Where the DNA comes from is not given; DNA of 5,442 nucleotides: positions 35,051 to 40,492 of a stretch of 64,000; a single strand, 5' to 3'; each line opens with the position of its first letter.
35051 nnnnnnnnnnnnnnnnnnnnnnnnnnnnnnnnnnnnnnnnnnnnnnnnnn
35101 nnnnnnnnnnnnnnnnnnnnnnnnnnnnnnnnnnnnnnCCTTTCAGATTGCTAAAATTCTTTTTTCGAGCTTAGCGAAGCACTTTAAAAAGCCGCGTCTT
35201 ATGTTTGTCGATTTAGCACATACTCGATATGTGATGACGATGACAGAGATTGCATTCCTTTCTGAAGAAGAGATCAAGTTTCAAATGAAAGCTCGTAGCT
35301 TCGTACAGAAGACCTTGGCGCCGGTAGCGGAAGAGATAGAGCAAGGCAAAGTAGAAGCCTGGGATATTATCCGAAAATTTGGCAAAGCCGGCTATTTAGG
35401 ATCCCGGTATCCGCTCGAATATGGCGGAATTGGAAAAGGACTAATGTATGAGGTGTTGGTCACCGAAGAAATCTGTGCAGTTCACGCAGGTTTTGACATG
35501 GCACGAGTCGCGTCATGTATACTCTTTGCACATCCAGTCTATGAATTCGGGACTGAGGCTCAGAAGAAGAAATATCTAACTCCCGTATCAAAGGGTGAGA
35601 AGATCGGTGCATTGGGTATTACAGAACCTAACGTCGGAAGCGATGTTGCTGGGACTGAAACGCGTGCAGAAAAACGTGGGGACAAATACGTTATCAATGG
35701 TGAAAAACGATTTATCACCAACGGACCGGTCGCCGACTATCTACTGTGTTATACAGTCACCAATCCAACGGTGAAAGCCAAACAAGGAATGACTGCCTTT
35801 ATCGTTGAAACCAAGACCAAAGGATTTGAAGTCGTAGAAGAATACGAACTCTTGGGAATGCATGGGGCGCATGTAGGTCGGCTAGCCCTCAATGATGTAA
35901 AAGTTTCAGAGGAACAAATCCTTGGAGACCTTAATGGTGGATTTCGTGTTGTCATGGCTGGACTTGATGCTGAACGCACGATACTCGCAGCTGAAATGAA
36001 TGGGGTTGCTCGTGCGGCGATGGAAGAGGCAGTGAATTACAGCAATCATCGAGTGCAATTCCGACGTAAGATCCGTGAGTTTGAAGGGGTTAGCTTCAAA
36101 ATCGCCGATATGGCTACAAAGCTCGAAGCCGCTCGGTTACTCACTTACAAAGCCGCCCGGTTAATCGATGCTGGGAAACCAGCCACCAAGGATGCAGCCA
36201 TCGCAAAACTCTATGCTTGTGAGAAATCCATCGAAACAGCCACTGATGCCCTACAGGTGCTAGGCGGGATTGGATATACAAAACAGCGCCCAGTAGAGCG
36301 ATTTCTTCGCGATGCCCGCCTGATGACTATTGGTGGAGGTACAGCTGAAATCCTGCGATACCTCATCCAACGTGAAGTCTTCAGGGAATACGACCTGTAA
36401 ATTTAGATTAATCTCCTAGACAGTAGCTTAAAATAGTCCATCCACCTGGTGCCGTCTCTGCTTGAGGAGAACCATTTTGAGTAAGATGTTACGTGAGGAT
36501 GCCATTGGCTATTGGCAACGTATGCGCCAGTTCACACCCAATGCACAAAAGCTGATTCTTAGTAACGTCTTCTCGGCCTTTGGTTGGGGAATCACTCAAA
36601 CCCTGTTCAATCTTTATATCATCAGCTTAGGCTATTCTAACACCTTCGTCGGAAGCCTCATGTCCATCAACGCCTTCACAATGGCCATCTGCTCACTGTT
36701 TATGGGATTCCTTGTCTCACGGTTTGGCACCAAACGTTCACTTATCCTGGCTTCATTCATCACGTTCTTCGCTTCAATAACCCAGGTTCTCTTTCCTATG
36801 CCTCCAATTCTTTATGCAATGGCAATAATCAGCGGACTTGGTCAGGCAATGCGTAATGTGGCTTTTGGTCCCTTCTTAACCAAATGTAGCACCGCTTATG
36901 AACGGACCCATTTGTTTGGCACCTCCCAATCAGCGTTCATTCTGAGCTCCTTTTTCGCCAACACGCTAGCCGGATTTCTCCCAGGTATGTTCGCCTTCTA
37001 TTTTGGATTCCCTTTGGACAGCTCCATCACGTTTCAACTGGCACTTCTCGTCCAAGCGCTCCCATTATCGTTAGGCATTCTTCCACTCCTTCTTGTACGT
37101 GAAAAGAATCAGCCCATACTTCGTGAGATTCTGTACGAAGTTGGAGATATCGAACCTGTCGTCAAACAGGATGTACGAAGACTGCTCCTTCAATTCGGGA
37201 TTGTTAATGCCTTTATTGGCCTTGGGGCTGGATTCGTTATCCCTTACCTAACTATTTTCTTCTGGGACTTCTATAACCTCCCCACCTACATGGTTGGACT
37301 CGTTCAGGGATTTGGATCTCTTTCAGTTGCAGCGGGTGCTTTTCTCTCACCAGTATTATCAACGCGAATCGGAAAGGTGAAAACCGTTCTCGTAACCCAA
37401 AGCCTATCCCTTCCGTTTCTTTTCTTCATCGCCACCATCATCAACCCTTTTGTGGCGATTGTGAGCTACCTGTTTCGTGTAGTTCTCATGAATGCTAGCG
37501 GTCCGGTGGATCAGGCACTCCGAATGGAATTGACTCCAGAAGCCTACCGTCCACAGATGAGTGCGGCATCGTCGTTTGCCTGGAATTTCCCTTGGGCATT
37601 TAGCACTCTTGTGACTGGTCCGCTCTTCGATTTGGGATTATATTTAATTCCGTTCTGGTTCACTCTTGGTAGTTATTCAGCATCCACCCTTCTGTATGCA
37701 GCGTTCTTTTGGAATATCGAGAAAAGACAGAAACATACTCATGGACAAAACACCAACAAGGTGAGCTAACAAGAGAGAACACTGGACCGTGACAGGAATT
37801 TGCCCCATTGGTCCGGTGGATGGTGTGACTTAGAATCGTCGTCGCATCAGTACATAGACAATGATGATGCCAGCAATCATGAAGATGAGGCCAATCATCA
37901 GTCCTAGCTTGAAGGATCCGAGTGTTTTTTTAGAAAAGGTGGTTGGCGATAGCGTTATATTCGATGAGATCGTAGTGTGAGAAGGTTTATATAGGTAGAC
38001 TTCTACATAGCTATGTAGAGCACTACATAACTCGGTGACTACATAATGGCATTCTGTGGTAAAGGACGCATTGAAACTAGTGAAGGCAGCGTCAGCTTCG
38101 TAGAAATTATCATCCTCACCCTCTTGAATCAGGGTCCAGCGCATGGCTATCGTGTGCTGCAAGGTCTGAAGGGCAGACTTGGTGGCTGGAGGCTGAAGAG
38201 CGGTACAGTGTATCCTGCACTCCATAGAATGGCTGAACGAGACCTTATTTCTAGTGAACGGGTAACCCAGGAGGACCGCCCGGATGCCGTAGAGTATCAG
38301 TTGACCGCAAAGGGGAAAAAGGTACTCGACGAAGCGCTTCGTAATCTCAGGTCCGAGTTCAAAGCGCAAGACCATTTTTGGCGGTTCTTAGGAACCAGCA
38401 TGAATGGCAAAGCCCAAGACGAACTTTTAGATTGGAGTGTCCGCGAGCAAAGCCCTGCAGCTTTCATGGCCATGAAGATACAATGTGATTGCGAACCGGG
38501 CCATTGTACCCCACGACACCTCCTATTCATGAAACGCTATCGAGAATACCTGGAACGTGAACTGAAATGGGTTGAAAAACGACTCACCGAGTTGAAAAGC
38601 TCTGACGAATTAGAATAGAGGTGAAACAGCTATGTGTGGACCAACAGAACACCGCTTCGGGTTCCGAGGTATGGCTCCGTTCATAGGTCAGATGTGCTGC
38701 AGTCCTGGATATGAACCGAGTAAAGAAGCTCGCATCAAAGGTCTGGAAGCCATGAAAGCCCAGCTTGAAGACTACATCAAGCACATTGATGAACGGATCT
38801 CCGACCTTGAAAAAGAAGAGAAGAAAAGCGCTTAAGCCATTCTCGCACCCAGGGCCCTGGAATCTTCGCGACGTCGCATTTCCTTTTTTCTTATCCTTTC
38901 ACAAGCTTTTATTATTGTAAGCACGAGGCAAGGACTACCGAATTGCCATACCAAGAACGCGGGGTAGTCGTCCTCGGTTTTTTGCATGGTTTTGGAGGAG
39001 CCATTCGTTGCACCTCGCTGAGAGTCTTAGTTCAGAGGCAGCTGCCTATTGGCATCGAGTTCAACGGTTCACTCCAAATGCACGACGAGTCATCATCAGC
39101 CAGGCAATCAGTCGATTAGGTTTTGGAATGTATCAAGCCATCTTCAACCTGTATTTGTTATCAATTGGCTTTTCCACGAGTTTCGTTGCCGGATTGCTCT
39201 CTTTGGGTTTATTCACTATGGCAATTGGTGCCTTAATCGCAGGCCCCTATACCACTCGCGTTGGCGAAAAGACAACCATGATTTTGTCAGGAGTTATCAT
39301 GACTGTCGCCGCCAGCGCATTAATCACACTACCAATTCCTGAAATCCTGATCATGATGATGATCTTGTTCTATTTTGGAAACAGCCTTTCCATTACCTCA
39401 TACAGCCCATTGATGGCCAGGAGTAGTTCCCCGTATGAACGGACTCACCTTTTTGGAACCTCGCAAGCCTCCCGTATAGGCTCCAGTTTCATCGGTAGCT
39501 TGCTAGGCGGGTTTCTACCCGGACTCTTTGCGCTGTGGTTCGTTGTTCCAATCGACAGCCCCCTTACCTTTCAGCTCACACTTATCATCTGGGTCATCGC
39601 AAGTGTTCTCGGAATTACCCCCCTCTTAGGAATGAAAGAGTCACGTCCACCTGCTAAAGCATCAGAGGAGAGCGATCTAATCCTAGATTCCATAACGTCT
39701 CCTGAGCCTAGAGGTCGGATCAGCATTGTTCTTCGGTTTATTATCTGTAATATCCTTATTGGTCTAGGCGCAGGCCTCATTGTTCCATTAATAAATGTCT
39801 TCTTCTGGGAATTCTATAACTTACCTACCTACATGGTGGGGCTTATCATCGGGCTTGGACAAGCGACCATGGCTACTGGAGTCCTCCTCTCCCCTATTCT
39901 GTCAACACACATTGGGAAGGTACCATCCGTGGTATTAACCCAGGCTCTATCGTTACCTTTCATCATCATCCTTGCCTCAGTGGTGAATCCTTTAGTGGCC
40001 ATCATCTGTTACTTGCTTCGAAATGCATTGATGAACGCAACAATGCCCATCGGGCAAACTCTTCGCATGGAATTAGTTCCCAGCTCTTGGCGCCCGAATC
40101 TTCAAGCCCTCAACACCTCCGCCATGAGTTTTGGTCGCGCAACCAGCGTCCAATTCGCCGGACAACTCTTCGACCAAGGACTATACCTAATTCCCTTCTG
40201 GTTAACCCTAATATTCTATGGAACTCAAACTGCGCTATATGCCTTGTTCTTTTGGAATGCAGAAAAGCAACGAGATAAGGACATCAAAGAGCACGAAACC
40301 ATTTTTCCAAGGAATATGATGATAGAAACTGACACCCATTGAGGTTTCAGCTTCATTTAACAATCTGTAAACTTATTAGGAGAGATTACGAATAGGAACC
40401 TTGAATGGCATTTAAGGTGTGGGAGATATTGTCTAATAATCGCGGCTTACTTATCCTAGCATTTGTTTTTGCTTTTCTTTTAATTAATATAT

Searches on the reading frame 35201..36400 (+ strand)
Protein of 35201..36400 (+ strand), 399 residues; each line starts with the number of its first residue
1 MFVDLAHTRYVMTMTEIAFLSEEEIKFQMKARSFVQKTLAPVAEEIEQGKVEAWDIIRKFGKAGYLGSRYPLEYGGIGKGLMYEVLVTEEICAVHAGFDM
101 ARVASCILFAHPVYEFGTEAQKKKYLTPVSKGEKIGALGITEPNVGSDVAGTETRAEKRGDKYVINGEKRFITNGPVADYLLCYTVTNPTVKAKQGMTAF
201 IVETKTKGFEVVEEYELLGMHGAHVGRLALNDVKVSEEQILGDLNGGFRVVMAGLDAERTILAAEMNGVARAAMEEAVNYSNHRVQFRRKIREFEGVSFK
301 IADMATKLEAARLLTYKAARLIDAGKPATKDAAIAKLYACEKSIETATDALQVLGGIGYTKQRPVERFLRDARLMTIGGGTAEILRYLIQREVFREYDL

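Call 36: search_protein_families(library=pfam, proteins=[window:35201-36400:+], max_evalue=0.001)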
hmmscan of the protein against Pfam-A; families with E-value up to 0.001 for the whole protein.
window:35201-36400:+ (399 aa): 4 families
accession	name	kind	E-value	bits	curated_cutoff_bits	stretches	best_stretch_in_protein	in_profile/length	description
PF00441.29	Acyl-CoA_dh_1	-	5.3e-47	160.2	22.4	1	245-393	1-149/150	Acyl-CoA dehydrogenase, C-terminal domain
PF02771.21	Acyl-CoA_dh_N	-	2.2e-27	96.1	22.9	1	21-133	1-113/113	Acyl-CoA dehydrogenase, N-terminal domain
PF02770.24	Acyl-CoA_dh_M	-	4e-24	85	33.3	1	137-233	1-97/97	Acyl-CoA dehydrogenase, middle domain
PF08028.16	Acyl-CoA_dh_2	-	1.9e-22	80.4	22.7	1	261-376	2-127/134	Acyl-CoA dehydrogenase, C-terminal domain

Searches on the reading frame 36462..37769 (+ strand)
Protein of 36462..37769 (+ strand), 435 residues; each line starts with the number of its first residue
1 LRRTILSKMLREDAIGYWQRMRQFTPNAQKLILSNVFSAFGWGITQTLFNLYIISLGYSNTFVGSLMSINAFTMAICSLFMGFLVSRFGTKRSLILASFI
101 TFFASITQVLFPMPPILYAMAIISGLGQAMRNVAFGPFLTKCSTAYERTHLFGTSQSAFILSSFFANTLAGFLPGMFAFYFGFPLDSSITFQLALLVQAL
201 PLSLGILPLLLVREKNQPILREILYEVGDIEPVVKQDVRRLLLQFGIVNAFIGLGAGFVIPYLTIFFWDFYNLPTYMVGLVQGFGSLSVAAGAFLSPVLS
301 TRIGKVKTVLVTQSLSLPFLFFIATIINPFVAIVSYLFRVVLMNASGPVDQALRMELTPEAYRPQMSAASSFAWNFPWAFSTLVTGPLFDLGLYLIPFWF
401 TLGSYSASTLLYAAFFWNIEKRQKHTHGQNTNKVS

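Call 36: search_protein_families(library=pfam, proteins=[window:36462-37769:+], max_evalue=0.001)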
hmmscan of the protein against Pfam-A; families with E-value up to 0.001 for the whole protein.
window:36462-37769:+ (435 aa): 4 families
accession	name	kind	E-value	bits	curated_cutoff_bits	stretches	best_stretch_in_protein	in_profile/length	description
PF07690.21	MFS_1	-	4.5e-29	101.9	33.4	2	31-381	1-346/347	Major Facilitator Superfamily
PF13347.12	MFS_2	-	9e-06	24.9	27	1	131-333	117-318/427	MFS/sugar transport protein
PF12832.13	MFS_1_like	-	7.3e-05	22.4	25.2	1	26-103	212-289/373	MFS_1 like family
PF00083.30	Sugar_tr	-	0.00039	19.9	22.3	1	59-213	44-192/452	Sugar (and other) transporter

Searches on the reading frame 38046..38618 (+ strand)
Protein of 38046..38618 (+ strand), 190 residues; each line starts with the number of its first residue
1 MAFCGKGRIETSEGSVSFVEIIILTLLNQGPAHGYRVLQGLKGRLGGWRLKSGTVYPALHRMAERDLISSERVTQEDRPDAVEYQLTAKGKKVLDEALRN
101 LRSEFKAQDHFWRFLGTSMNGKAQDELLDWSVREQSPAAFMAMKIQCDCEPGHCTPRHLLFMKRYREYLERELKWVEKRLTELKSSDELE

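Call 3: search_protein_families(library=pfam, proteins=[window:38046-38618:+], max_evalue=0.01)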
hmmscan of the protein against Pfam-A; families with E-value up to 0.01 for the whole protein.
window:38046-38618:+ (190 aa): 2 families
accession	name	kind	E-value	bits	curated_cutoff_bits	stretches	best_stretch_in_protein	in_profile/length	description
PF03551.20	PadR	-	2.6e-19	69.4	27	1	23-95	1-74/75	Transcriptional regulator PadR-like family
PF22381.2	Staph_reg_Sar_Rot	-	0.0052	17.3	27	1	15-96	11-84/85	Transcriptional regulator SarA/Rot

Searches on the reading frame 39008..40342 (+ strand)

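Call 3: search_protein_families(library=pfam, proteins=[window:39008-40342:+], max_evalue=0.01)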
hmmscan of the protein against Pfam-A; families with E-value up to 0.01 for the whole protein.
window:39008-40342:+ (444 aa): 3 families
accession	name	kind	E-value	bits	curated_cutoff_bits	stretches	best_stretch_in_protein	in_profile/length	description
PF07690.21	MFS_1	-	4.9e-29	101.8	33.4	2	29-379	2-345/347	Major Facilitator Superfamily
PF13347.12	MFS_2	-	0.00037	19.6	27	1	114-355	101-341/427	MFS/sugar transport protein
PF12832.13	MFS_1_like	-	0.0014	18.2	25.2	0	46-390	22-364/373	MFS_1 like family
